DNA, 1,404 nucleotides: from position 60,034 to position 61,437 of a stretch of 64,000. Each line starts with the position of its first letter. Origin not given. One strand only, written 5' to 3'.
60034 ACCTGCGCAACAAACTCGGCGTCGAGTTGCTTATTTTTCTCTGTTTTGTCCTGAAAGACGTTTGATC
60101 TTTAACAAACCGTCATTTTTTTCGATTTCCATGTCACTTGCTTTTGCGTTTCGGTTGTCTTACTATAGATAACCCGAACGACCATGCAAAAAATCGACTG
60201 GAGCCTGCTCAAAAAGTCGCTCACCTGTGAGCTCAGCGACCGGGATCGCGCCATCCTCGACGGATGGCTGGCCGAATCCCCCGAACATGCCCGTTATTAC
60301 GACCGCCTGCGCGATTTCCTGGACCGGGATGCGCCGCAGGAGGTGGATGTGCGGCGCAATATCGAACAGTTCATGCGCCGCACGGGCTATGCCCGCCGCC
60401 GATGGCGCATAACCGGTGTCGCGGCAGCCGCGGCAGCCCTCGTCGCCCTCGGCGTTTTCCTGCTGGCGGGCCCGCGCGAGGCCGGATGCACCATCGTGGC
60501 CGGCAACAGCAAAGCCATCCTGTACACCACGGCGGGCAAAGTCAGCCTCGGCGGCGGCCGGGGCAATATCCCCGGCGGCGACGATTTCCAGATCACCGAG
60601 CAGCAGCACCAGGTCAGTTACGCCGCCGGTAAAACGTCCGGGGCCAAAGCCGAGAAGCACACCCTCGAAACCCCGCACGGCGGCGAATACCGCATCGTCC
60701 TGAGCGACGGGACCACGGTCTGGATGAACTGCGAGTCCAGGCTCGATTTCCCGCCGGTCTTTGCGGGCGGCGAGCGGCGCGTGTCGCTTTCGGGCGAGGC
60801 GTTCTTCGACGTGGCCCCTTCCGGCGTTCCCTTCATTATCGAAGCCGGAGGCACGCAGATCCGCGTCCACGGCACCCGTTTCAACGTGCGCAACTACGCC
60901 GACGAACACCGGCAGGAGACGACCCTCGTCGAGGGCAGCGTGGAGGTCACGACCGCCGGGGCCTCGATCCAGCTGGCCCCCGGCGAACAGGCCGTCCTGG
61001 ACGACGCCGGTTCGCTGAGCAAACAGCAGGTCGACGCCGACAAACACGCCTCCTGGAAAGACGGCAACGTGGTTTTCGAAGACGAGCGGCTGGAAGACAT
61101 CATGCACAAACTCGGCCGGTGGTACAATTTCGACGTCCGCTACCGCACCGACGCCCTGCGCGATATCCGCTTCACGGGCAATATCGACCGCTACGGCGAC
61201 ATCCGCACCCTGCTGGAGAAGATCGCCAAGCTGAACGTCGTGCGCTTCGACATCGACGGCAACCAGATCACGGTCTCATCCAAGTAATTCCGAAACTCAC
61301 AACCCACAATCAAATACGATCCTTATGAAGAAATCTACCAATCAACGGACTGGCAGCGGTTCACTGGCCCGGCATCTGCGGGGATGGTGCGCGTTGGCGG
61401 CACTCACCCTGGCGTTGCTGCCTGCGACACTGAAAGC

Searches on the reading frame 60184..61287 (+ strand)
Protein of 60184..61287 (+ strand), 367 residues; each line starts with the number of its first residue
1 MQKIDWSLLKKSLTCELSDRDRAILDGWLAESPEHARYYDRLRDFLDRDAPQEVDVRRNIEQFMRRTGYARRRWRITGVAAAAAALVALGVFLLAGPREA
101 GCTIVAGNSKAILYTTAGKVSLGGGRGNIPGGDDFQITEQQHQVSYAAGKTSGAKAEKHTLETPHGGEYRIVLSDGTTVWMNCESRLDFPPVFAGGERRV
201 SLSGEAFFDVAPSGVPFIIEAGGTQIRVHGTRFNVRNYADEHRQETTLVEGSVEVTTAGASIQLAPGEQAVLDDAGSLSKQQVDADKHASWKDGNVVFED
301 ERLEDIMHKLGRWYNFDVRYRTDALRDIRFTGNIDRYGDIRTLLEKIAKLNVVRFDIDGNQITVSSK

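Call 26: search_protein_families(library=pfam, proteins=[window:60184-61287:+], max_evalue=0.001)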
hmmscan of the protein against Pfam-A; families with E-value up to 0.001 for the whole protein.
window:60184-61287:+ (367 aa): 3 families
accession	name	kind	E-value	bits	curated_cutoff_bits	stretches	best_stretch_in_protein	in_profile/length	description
PF16344.10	FecR_C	-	7.7e-20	71.1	24.4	1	296-364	2-70/70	FecR, C-terminal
PF04773.18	FecR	-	6.3e-17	62.2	24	1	160-254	2-97/97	FecR protein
PF16220.10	DUF4880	-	4.1e-05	23.8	25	1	16-43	14-41/43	Domain of unknown function (DUF4880)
